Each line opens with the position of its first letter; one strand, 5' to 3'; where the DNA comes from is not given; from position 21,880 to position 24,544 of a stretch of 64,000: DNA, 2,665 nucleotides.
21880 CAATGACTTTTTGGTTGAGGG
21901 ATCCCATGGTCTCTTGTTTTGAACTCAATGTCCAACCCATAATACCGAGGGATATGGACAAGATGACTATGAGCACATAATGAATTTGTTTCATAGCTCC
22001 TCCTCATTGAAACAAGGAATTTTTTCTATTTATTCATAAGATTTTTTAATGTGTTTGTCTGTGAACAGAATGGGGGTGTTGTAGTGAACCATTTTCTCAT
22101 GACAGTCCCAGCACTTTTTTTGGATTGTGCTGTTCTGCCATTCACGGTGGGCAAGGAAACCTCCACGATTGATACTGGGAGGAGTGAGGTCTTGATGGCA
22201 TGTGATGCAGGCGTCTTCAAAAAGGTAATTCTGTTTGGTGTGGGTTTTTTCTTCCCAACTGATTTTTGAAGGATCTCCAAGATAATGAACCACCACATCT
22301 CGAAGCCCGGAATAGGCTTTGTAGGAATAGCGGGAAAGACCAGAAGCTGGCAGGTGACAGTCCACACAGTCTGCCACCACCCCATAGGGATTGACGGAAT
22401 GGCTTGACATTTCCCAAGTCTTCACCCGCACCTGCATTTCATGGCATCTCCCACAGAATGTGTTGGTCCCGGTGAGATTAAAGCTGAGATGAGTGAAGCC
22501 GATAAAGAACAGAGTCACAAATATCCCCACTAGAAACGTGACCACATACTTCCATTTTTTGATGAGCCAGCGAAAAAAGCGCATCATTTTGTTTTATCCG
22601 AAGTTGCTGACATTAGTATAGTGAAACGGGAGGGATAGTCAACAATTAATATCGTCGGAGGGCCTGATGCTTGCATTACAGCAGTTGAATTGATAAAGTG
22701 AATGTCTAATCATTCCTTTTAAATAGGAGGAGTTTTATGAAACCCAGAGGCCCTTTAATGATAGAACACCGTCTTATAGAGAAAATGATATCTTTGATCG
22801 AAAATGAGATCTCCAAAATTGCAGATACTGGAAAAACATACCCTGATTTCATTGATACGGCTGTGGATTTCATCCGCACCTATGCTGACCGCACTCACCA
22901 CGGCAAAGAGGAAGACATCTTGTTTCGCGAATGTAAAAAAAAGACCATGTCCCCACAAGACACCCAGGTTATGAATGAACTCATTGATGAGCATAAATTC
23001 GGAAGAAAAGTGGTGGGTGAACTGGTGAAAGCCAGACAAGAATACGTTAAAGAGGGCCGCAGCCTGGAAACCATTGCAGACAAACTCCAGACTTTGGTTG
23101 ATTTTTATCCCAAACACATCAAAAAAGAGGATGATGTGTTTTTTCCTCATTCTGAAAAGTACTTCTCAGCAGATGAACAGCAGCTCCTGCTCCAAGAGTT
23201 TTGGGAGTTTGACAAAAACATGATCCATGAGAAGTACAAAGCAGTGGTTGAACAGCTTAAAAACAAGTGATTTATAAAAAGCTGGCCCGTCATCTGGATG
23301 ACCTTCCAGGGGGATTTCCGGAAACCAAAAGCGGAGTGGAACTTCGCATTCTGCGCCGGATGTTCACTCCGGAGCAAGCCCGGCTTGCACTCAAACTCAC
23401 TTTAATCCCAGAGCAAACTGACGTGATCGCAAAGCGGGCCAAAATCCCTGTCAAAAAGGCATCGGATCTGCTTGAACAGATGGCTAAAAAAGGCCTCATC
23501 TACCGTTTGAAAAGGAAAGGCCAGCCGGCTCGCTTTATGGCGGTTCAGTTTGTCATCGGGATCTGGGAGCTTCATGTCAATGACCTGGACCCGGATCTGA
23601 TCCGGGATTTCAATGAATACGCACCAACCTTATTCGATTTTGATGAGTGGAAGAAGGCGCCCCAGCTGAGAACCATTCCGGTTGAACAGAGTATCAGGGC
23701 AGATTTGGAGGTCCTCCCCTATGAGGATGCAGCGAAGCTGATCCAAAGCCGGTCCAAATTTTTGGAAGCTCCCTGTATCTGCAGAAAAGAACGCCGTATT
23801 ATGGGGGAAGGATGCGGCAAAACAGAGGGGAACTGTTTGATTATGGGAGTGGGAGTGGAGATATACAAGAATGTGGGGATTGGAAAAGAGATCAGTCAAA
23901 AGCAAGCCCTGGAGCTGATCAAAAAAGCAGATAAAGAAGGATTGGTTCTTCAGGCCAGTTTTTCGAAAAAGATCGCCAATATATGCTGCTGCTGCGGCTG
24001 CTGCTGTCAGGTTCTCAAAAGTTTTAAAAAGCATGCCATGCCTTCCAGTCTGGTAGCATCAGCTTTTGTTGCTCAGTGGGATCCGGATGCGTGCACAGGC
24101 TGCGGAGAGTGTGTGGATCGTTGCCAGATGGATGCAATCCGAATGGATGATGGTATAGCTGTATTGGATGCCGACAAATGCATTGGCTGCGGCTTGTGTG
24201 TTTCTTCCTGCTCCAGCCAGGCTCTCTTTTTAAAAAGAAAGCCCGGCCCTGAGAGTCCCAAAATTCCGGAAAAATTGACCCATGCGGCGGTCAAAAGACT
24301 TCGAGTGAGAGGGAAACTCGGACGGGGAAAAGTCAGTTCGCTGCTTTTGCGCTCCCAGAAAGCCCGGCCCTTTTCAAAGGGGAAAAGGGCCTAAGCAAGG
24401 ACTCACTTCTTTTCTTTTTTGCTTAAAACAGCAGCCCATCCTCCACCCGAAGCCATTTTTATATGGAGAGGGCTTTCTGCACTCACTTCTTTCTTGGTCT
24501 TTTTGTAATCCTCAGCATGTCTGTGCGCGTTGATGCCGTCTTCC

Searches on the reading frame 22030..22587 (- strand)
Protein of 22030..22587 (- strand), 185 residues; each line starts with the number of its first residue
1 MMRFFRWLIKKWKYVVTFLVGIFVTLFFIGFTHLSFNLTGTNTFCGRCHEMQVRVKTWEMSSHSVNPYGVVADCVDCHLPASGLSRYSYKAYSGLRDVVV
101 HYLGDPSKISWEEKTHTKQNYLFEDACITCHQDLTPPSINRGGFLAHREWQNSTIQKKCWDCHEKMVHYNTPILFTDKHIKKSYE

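Call 76: search_protein_families(library=pfam, proteins=[window:22030-22587:-], max_evalue=0.001)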
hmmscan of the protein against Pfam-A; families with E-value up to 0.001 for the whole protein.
window:22030-22587:- (185 aa): 7 families
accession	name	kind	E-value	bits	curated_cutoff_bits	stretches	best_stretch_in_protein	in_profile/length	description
PF03264.19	Cytochrom_NNT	-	4.3e-26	92.1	24.1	1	10-169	4-170/174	NapC/NirT cytochrome c family, N-terminal region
PF22113.1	Mtrc-MtrF_II-IV_dom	-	4.9e-08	33.1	30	1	43-167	7-131/176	Outer membrane cytochrome MtrC/MtrF-like, domains II/IV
PF09699.15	Paired_CXXCH_1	-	3.4e-05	23.9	20.6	0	124-166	6-39/41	Doubled CXXCH motif (Paired_CXXCH_1)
PF14522.11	Cytochrome_C7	-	4e-05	23.8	24.8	0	115-169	7-54/67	Cytochrome c7 and related cytochrome c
PF14537.11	Cytochrom_c3_2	-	0.00021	22.2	25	0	114-165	16-66/79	Cytochrome c3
PF02085.21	Cytochrom_CIII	-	0.00026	21.7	22.9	0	124-168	46-87/101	Class III cytochrome C family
PF13442.11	Cytochrome_CBB3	-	0.00064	20.4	27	0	120-171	7-53/68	Cytochrome C oxidase, cbb3-type, subunit III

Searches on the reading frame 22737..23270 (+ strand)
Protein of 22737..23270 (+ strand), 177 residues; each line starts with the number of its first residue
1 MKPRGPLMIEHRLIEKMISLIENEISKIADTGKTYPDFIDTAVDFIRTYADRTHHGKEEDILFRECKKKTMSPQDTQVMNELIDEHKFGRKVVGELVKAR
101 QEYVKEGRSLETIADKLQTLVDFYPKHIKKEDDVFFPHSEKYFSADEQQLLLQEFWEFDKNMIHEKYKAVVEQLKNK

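Call 76: search_protein_families(library=pfam, proteins=[window:22737-23270:+], max_evalue=0.001)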
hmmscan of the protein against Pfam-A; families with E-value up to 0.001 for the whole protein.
window:22737-23270:+ (177 aa): 1 family
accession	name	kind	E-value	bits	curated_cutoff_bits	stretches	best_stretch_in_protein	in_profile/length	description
PF01814.28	Hemerythrin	-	6.5e-16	59.4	25.3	1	9-137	8-125/127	Hemerythrin HHE cation binding domain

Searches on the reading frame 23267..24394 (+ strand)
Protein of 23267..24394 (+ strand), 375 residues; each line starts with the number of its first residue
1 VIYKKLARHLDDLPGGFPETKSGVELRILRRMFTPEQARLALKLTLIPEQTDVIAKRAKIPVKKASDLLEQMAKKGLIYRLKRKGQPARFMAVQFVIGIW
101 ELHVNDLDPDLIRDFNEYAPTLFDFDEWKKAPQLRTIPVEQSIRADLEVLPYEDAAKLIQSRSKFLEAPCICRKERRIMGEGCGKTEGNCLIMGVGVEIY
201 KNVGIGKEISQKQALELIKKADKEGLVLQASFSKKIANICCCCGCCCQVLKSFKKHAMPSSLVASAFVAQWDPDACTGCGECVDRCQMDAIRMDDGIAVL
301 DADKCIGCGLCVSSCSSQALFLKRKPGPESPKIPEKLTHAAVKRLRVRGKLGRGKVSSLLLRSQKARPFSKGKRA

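Call 76: search_protein_families(library=pfam, proteins=[window:23267-24394:+], max_evalue=0.001)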
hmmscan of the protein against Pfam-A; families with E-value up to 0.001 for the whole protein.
window:23267-24394:+ (375 aa): 10 families
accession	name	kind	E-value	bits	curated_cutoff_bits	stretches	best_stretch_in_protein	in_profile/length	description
PF00037.32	Fer4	-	3.8e-12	45.9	21.1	2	270-292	2-24/24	4Fe-4S binding domain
PF12837.12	Fer4_6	-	2e-11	43.7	25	2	301-320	5-24/24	4Fe-4S binding domain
PF12838.12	Fer4_7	-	3.4e-10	40.7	27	2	276-319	2-52/52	4Fe-4S dicluster domain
PF13237.11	Fer4_10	-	3.1e-08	33.9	25.5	1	272-315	5-52/53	4Fe-4S dicluster domain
PF14697.11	Fer4_21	-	1.1e-07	32.2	35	1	270-316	2-52/59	4Fe-4S dicluster domain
PF13187.11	Fer4_9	-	4.1e-07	30.4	27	1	275-319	1-51/52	4Fe-4S dicluster domain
PF12797.12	Fer4_2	-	1.1e-06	28.6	24.5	1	299-316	4-21/22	4Fe-4S binding domain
PF01978.25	TrmB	-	5.6e-05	23.4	25.6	1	48-94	22-66/68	Sugar-specific transcriptional regulator TrmB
PF12800.12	Fer4_4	-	0.00068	20.2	24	0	303-316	2-15/17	4Fe-4S binding domain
PF13183.11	Fer4_8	-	0.00093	20.1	27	0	302-322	2-22/68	4Fe-4S dicluster domain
